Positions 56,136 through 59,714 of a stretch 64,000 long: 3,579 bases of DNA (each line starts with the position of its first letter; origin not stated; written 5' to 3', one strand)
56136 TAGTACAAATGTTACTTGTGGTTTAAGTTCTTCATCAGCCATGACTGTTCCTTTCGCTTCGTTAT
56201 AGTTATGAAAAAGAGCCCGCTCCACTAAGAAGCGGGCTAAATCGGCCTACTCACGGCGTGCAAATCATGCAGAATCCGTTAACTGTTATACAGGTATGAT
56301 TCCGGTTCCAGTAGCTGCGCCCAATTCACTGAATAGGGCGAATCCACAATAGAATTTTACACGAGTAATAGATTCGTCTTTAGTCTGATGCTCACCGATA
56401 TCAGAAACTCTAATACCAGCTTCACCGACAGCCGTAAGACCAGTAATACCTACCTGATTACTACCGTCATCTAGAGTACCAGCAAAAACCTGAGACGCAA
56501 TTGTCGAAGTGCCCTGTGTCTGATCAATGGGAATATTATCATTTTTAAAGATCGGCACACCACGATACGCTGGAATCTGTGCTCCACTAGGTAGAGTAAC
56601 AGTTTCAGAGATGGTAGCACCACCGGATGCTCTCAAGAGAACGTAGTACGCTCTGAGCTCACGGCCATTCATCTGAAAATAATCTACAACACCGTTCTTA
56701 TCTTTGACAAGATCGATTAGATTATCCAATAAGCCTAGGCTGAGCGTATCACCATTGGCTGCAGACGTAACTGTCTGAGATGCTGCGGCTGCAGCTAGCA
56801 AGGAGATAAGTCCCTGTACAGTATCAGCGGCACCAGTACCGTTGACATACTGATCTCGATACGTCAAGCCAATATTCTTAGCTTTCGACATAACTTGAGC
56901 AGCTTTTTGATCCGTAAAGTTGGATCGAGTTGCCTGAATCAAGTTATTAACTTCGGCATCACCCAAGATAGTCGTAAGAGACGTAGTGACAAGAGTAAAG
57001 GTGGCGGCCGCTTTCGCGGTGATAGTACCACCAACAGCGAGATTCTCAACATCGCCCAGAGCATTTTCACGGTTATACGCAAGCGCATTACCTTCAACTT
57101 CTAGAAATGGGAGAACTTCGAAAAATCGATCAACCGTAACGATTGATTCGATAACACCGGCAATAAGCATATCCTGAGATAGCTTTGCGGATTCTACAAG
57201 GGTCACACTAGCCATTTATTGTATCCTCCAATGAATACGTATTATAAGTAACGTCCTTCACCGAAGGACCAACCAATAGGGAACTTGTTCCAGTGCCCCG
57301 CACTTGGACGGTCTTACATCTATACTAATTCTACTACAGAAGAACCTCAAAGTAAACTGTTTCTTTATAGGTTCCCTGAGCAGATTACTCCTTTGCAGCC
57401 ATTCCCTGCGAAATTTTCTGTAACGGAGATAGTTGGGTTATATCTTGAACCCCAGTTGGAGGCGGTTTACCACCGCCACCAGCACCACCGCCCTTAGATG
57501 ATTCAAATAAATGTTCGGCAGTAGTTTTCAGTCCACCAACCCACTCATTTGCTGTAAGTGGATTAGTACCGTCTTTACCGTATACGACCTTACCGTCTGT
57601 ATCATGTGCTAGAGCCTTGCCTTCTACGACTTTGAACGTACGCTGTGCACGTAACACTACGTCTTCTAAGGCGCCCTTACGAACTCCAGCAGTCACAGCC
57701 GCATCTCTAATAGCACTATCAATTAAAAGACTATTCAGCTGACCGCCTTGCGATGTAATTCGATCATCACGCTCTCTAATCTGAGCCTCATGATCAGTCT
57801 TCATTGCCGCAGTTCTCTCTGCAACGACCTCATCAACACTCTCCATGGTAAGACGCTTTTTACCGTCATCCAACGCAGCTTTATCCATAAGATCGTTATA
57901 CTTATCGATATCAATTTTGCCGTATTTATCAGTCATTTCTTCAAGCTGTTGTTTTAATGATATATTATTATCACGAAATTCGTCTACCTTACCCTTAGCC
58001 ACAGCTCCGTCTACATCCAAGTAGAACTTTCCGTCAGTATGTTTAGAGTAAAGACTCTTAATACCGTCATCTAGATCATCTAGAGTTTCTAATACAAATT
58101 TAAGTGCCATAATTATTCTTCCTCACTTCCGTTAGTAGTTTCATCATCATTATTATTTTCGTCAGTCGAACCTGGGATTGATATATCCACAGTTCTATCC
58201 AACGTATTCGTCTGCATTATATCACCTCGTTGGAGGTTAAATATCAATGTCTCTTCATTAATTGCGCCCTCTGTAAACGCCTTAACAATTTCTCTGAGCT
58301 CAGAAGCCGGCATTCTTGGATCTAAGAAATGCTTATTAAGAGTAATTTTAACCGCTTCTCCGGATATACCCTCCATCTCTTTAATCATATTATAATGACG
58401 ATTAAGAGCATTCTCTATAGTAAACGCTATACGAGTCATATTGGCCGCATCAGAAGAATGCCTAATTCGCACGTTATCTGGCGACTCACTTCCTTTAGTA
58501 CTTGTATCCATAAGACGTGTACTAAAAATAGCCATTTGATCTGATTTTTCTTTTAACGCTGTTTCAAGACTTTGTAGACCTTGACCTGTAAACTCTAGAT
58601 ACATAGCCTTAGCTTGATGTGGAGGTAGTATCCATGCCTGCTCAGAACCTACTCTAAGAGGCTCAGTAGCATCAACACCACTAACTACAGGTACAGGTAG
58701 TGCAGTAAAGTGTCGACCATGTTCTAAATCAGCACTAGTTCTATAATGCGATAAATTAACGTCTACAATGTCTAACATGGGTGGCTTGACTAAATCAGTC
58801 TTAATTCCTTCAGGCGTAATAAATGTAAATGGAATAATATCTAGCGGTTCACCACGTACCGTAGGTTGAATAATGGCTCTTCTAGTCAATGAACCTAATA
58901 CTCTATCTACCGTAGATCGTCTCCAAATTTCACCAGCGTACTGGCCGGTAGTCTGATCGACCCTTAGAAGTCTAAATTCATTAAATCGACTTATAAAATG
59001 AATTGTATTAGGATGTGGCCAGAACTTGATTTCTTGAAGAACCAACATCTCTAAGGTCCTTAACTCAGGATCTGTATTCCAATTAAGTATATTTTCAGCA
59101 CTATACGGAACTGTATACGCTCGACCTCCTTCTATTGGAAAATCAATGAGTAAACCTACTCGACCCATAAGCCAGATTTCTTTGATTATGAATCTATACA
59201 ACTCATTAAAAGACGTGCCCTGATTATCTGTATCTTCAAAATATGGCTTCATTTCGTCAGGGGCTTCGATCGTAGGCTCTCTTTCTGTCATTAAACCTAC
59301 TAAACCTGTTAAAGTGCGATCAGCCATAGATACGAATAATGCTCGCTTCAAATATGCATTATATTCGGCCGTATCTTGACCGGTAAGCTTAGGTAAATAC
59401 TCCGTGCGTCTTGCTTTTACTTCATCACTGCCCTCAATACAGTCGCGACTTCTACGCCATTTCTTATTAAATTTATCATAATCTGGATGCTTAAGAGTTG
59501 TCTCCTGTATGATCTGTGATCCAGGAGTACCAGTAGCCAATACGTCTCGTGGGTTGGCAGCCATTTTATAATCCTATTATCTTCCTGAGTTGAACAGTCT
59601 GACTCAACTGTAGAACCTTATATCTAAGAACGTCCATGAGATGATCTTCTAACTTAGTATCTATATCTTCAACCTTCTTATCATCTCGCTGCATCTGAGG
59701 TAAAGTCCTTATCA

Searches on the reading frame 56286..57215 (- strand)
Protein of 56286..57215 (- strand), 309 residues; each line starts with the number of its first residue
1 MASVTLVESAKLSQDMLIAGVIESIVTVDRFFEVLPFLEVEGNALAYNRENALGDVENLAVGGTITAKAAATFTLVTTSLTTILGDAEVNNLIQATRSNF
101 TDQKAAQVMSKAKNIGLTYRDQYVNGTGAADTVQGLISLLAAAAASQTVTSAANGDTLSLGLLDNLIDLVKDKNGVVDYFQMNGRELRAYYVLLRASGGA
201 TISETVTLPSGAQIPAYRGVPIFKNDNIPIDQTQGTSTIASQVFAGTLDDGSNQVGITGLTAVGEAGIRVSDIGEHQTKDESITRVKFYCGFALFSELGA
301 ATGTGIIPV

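Call 16: search_protein_families(library=pfam, proteins=[window:56286-57215:-], max_evalue=0.001)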
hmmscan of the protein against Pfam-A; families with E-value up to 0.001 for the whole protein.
window:56286-57215:- (309 aa): 1 family
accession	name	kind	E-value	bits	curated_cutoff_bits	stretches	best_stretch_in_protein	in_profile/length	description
PF19307.5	SrpI-like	-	6.1e-05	22.6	22.8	1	200-268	147-213/254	Type 2A encapsulin shell protein SrpI-like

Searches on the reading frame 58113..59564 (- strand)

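Call 16: search_protein_families(library=pfam, proteins=[window:58113-59564:-], max_evalue=0.001)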
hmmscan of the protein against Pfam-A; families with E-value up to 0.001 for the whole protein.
window:58113-59564:- (483 aa): 1 family
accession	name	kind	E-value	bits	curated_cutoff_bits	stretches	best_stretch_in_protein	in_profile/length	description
PF13264.11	DUF4055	-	3.8e-30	105.3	25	1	262-393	1-135/140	Domain of unknown function (DUF4055)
